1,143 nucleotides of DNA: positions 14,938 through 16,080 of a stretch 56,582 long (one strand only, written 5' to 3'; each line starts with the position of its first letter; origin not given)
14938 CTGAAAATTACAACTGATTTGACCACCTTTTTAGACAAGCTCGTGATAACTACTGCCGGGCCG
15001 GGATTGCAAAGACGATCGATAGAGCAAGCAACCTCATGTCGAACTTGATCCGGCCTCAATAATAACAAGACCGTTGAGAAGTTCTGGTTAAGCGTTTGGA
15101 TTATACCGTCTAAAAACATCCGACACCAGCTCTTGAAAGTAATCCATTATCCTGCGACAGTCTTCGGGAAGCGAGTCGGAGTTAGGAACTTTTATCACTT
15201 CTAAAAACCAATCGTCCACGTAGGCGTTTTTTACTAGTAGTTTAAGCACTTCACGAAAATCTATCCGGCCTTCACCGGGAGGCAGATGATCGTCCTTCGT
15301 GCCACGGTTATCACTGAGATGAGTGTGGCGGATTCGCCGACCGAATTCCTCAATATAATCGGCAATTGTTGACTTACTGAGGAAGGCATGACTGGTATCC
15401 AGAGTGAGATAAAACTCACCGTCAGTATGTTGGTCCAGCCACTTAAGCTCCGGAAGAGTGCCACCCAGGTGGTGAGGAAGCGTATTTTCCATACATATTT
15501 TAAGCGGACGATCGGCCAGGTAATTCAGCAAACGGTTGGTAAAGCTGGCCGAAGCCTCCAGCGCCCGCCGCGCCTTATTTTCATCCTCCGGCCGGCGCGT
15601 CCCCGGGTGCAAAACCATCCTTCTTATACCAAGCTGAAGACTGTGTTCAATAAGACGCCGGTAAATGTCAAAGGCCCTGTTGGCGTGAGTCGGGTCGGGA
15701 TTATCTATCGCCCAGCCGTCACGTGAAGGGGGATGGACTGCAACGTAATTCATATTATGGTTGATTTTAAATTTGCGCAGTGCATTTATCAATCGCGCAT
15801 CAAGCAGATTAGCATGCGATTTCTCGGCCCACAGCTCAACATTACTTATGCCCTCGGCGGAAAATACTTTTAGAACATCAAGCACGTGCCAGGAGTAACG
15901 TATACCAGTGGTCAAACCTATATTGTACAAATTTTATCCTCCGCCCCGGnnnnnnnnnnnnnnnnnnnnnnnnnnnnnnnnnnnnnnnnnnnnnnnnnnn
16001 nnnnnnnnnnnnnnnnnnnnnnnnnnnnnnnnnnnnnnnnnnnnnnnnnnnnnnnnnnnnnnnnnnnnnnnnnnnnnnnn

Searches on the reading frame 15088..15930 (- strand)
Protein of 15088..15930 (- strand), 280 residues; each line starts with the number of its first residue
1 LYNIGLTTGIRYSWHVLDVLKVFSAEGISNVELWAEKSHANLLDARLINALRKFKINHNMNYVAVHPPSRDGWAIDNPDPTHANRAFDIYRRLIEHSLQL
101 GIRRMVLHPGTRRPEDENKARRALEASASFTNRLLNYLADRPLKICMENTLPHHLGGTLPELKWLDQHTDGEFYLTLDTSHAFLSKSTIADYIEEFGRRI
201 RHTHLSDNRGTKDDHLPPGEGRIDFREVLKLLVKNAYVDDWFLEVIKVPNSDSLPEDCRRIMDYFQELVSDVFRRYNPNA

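Call 5: search_protein_families(library=pfam, proteins=[window:15088-15930:-], max_evalue=0.01)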
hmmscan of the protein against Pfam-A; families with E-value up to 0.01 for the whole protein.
window:15088-15930:- (280 aa): 1 family
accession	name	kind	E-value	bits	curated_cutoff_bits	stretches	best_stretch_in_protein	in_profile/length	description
PF01261.30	AP_endonuc_2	-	1.2e-30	107.4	31.1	1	26-245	7-229/249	Xylose isomerase-like TIM barrel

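Call 6: search_protein_families(library=ncbifam, proteins=[window:15088-15930:-], max_evalue=0.01)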
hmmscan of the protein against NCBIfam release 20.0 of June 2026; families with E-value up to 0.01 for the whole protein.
window:15088-15930:- (280 aa): 10 families
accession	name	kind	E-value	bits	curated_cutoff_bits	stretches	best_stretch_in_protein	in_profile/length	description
NF041277.1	coba_remo_CbiR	equivalog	1.5e-17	64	105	1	31-248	28-237/249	cobamide remodeling phosphodiesterase CbiR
NF007360.0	PRK09856.1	equivalog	2.5e-10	40.3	305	1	170-247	173-250/276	fructoselysine 3-epimerase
TIGR04379.1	myo_inos_iolE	equivalog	3.4e-09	36.7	290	1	138-237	138-258/290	myo-inosose-2 dehydratase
TIGR00587.1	nfo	subfamily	6.8e-09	35.4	129.65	1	49-240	53-254/279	deoxyribonuclease IV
NF041099.2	keto_glucon_epim_IolO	equivalog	2.9e-07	30.1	300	1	133-251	136-252/269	5-keto-L-gluconate epimerase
TIGR03234.1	OH-pyruv-isom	equivalog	2.3e-05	23.9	353.45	1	167-238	166-233/254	hydroxypyruvate isomerase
TIGR00542.1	hxl6Piso_put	equivalog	4.2e-05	23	272.15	1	80-247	86-251/279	L-ribulose-5-phosphate 3-epimerase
NF002196.0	PRK01060.1-1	equivalog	6.7e-05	22.3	333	1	48-232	51-246/297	deoxyribonuclease IV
NF002197.0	PRK01060.1-2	equivalog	0.00084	18.5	376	1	44-224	53-248/289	deoxyribonuclease IV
NF051856.1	PsicseEpim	equivalog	0.0012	18.8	300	1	46-238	46-238/287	D-psicose 3-epimerase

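Call 46: search_solved_structures(query=window:15088-15930:-, max_evalue=0.01)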
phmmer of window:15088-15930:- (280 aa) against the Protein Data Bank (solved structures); distinct sequences matched with E-value up to 0.01: 1.
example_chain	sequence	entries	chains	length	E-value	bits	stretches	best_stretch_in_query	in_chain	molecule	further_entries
3wqo_A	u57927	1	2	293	4.6e-11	46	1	53-238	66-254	Uncharacterized protein MJ1311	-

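Call 49: search_solved_structures(query=A3, max_evalue=0.001, show_alignments=0)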
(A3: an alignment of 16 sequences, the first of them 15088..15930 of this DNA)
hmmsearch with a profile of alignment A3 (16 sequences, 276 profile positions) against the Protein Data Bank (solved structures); distinct sequences matched with E-value up to 0.001: 65 (the best 60 are shown).
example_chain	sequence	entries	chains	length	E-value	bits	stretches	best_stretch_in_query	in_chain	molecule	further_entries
3wqo_A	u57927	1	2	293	3.5e-42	147.7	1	1-268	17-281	Uncharacterized protein MJ1311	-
1i60_A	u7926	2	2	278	5.3e-18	68.4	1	17-266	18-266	IOLI PROTEIN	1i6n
8xix_A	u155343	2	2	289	4.2e-17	65.4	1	17-250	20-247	D-tagatose 3-epimerase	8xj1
8xiv_A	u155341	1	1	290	4.3e-17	65.4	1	17-250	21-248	D-tagatose 3-epimerase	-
3vnk_A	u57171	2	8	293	1.2e-16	63.9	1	18-247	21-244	Xylose isomerase domain protein TIM barrel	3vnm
3vni_A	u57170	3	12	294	1.2e-16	63.9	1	18-247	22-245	Xylose isomerase domain protein TIM barrel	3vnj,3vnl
7e9w_A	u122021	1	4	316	1.5e-16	63.6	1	18-247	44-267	D-psicose 3-epimerase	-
2ou4_A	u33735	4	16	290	4.3e-16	62.1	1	20-252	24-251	D-tagatose 3-epimerase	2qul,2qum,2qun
4xsl_A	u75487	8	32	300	5.1e-16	61.9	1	20-252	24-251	D-tagatose 3-epimerase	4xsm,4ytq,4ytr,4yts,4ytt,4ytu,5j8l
3ayt_A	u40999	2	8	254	1.2e-15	60.6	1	64-252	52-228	Putative uncharacterized protein TTHB071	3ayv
3cqh_A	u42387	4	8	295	2.4e-15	59.6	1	16-269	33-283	L-ribulose-5-phosphate 3-epimerase ulaE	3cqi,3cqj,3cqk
4q7i_A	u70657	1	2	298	5.2e-15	58.5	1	20-250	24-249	D-tagatose 3-epimerase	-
4pgl_A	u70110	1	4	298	8.5e-15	57.8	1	20-250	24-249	D-tagatose 3-epimerase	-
8axy_A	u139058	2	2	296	1e-14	57.6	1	47-243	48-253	Probable endonuclease 4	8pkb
8edd_A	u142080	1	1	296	1e-14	57.6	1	47-243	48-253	Probable endonuclease 4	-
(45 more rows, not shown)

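Call 67: search_protein_families(library=padloc, proteins=[window:15088-15930:-], max_evalue=0.1)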
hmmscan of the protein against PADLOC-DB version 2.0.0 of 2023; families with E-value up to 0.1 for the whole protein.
window:15088-15930:- (280 aa): 3 families
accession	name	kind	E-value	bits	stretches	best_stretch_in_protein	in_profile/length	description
PDLC02428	PprPIWI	-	5.6e-05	20.1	1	168-267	140-207/666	-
PDLC04779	PDC-M70B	-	0.002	15.6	0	1-70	1-66/238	-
PDLC01926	CARF7--CARF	-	0.063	10.8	1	115-197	31-105/241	-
